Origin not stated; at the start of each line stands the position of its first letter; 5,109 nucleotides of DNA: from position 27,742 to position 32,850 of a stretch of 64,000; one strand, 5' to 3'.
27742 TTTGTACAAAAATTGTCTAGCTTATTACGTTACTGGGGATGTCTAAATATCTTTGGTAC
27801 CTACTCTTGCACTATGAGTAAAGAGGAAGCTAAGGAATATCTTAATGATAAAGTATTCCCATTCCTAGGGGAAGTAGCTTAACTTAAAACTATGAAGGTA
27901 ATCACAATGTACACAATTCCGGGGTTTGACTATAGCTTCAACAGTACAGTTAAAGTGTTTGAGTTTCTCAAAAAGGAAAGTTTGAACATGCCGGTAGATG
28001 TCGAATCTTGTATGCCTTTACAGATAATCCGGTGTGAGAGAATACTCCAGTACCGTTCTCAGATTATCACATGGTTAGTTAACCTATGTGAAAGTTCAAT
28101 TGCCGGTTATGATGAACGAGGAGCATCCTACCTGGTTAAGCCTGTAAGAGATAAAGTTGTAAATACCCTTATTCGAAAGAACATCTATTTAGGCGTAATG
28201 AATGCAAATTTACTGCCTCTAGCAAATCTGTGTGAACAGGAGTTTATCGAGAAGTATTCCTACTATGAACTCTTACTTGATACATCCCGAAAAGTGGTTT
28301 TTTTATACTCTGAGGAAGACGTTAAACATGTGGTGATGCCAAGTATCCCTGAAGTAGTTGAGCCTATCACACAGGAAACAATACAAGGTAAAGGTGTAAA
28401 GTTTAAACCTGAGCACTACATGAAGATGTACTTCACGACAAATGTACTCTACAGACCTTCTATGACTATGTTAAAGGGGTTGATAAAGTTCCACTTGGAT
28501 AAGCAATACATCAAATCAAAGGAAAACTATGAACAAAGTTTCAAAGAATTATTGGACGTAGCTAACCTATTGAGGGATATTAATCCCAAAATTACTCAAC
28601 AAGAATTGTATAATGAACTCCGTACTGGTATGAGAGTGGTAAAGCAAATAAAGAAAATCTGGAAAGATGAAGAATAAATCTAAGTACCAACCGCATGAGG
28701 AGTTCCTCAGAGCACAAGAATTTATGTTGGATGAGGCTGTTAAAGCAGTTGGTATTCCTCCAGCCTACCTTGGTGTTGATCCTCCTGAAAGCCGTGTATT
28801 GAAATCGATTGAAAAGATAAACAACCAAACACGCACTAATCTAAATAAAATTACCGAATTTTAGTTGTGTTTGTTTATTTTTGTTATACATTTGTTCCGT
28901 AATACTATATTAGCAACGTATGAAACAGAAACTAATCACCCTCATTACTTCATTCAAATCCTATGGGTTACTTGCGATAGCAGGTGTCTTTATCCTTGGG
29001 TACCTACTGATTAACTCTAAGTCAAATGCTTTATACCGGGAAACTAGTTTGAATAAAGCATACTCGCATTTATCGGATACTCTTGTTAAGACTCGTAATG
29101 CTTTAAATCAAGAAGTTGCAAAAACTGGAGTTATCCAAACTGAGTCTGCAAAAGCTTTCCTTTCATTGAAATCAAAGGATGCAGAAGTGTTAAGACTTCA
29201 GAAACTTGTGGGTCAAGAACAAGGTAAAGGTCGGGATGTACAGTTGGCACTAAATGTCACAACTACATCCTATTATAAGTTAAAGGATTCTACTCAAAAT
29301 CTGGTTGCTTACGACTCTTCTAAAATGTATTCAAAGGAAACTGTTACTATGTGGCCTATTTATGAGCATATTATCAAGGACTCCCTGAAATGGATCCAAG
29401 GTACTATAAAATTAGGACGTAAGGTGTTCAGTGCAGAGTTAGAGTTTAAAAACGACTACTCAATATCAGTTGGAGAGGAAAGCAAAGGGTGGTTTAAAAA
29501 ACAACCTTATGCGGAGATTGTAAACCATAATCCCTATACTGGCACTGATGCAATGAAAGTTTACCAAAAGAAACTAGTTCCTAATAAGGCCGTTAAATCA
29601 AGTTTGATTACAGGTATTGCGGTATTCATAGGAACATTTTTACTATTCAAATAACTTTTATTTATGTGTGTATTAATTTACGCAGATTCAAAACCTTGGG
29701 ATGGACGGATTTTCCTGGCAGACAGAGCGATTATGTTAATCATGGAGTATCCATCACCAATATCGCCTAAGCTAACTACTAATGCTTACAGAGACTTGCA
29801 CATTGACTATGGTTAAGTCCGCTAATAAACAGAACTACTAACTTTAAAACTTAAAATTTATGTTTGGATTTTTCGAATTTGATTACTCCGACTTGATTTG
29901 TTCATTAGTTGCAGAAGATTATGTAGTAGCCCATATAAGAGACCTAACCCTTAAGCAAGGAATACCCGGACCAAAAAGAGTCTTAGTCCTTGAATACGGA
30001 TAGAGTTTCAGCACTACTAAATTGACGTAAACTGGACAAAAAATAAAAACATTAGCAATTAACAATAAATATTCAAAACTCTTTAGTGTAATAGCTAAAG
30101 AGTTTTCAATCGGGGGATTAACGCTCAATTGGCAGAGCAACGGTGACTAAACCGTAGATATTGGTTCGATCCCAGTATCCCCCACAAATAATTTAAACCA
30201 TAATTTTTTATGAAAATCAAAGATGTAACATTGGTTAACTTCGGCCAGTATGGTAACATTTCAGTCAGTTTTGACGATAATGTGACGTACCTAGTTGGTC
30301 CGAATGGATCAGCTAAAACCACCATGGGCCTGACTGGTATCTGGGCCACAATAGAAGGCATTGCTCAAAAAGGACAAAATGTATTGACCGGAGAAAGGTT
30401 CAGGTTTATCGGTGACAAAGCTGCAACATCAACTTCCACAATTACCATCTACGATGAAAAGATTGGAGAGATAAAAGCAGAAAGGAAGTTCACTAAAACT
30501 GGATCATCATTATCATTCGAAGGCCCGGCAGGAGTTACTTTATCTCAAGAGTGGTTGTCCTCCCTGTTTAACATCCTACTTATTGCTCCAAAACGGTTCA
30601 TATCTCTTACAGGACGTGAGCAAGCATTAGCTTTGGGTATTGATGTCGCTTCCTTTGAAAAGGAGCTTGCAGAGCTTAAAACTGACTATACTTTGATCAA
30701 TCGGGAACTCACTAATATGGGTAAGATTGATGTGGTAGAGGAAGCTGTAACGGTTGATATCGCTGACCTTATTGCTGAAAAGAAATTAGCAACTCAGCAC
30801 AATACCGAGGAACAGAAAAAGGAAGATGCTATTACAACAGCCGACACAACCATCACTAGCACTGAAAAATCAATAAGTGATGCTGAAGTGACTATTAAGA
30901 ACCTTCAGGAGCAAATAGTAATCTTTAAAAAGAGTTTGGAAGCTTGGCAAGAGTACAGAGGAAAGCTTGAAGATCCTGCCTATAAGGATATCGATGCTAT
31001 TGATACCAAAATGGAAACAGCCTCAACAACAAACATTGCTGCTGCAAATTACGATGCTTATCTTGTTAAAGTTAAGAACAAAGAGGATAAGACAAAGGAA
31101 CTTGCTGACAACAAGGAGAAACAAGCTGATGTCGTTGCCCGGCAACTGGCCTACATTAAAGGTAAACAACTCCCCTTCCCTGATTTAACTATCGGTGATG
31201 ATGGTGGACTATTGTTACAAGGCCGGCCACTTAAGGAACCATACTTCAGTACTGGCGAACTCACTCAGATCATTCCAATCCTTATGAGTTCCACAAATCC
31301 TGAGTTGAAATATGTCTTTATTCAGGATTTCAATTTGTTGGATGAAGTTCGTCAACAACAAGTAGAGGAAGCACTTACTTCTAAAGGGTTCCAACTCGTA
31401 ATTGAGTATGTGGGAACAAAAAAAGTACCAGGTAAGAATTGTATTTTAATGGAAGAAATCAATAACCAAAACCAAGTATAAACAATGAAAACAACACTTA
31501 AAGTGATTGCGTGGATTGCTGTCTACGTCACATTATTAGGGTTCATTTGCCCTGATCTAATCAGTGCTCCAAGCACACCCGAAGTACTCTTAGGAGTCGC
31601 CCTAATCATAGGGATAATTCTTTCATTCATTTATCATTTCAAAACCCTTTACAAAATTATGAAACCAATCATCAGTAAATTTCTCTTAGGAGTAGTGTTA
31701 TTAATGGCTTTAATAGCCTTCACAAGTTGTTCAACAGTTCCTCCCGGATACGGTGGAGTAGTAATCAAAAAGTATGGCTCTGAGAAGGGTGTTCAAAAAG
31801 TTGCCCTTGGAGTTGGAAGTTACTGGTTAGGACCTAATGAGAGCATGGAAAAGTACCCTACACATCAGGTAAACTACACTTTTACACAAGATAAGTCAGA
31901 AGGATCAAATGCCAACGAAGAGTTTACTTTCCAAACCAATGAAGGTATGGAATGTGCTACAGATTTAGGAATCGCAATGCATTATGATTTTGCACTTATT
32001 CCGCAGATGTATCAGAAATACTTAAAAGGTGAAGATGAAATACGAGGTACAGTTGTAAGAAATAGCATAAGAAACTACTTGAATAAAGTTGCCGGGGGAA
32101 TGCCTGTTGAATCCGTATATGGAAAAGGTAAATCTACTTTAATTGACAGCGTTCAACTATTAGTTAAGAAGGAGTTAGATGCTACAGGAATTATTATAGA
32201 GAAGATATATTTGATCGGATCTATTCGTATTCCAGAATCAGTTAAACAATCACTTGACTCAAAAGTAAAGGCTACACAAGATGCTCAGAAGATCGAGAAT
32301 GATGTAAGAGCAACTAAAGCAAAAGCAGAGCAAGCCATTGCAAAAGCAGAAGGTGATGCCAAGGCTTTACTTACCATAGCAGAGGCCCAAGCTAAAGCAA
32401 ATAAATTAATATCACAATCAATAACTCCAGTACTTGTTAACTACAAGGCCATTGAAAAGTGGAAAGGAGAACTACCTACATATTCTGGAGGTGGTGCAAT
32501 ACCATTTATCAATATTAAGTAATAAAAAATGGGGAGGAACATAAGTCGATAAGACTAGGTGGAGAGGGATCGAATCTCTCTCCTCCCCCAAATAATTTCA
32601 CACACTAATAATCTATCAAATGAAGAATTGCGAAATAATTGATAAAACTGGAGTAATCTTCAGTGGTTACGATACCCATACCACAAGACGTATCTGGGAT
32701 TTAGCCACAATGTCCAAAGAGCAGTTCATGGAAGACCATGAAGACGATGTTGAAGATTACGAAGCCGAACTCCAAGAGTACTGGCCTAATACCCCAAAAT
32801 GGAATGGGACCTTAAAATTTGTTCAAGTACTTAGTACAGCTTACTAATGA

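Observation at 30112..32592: Self-contained cassette: a tRNA-like gene, an SMC/Rad50-like ABC ATPase and an SPFH/band-7 membrane protein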

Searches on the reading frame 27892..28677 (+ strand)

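Call 6: search_protein_families(library=pfam, proteins=[window:27892-28677:+], max_evalue=0.01)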
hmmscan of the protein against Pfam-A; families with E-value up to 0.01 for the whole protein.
window:27892-28677:+ (261 aa): 0 families

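Call 8: search_protein_families(library=phrogs, proteins=[window:27892-28677:+], max_evalue=0.01)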
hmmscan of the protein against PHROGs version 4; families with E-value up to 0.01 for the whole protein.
window:27892-28677:+ (261 aa): 1 family
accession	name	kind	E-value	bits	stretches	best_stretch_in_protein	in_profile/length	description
phrog_8810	-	unknown function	0.0077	16.9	0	50-142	73-164/245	-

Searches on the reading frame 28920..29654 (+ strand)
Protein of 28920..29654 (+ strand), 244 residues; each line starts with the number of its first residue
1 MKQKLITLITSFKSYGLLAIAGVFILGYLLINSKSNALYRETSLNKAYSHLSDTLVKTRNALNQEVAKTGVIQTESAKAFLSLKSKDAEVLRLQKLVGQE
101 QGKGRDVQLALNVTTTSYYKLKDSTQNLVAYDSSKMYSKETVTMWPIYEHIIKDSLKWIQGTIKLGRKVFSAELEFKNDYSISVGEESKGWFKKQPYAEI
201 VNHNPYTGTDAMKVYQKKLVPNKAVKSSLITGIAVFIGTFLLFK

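Call 6: search_protein_families(library=pfam, proteins=[window:28920-29654:+], max_evalue=0.01)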
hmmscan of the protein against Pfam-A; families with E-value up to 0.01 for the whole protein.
window:28920-29654:+ (244 aa): 0 families

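Call 8: search_protein_families(library=phrogs, proteins=[window:28920-29654:+], max_evalue=0.01)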
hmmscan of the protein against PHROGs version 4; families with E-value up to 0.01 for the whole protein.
window:28920-29654:+ (244 aa): 1 family
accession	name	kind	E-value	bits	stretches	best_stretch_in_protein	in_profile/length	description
phrog_14997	-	unknown function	1.8e-10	41.7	1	51-225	54-222/253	-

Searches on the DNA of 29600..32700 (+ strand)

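Call 11: search_dna_similar(query=window:29600-32700:+, collection=phages, mode=near)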
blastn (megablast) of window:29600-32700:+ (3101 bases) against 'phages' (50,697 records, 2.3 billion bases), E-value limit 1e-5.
No match.

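Call 15: search_rna_families(source=window, start=29600, end=32700, threshold=evalue, max_evalue=10, show_alignments=4)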
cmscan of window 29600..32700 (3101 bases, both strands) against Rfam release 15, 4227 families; matches with E-value up to 10: 4.
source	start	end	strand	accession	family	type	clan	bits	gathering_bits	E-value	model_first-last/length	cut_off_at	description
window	30112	30184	+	RF00005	tRNA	Gene; tRNA;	CL00001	44.7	29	1.4e-07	1-71/71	no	tRNA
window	32518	32604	-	RF01479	rli48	Gene; sRNA;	-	22.6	100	0.7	1-149/149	no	Listeria sRNA rli48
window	31094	31170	+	RF00565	SCARNA3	Gene; snRNA; snoRNA; scaRNA;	CL00018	17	47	5.5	1-141/141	no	Small Cajal body specific RNA 3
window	32561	32643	+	RF02273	FsrA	Gene;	-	15.1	80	8.6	1-83/83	no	FsrA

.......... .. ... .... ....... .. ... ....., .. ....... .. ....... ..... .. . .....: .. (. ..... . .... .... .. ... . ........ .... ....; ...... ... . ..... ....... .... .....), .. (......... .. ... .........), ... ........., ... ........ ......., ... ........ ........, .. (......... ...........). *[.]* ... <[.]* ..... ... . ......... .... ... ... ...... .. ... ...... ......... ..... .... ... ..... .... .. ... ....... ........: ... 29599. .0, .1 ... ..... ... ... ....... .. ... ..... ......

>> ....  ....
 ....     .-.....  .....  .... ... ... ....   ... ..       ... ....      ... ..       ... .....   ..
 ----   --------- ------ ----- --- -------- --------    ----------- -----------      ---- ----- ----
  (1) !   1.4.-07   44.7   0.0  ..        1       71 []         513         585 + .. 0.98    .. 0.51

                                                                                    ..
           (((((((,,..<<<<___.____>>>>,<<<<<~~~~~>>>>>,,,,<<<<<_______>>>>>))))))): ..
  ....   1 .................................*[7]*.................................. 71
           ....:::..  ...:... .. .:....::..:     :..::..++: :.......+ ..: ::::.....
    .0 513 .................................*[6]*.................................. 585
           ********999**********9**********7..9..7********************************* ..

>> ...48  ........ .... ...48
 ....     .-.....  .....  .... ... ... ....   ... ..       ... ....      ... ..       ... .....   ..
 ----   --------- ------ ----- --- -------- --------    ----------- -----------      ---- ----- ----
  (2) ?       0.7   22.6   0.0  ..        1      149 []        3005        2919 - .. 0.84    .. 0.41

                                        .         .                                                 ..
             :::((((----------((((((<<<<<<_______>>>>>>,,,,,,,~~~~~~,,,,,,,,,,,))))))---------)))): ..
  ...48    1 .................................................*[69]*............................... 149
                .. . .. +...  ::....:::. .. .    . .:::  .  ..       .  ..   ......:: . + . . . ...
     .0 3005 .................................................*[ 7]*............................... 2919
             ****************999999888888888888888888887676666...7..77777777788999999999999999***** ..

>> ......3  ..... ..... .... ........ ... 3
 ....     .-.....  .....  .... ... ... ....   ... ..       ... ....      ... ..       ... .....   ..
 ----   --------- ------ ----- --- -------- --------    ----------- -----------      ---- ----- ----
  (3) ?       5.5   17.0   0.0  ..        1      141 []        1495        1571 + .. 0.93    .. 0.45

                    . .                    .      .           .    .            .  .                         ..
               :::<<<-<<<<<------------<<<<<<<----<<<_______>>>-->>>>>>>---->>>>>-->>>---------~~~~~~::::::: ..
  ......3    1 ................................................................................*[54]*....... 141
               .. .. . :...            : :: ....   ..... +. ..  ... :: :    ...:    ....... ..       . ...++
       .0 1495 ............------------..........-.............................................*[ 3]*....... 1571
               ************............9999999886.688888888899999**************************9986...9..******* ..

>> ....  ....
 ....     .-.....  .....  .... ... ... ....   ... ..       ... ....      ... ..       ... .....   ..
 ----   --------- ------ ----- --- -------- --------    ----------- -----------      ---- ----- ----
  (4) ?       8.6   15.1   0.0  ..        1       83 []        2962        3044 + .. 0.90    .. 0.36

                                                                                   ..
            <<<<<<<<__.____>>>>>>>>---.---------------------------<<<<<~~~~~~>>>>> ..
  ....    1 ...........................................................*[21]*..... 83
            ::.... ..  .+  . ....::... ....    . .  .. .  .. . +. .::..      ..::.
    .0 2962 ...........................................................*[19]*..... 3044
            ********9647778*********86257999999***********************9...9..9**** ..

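Call 55: search_rna_families(sources=[L001, L007, L035, L038, L039], threshold=evalue, max_evalue=0.1)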
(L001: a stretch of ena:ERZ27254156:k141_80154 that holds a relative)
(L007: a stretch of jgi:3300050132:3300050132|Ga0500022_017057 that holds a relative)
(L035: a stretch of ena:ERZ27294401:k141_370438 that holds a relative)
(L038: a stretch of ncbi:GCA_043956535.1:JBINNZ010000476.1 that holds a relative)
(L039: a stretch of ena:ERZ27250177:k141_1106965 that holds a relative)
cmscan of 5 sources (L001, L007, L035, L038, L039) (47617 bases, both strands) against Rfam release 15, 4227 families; matches with E-value up to 0.1: 3.
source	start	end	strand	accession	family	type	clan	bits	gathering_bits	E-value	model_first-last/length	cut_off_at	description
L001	5903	5975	+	RF00005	tRNA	Gene; tRNA;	CL00001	44.7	29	2.1e-06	1-71/71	no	tRNA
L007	564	635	+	RF00005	tRNA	Gene; tRNA;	CL00001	34.9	29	0.001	1-71/71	no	tRNA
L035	4634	4705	+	RF00005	tRNA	Gene; tRNA;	CL00001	31.2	29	0.011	1-71/71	no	tRNA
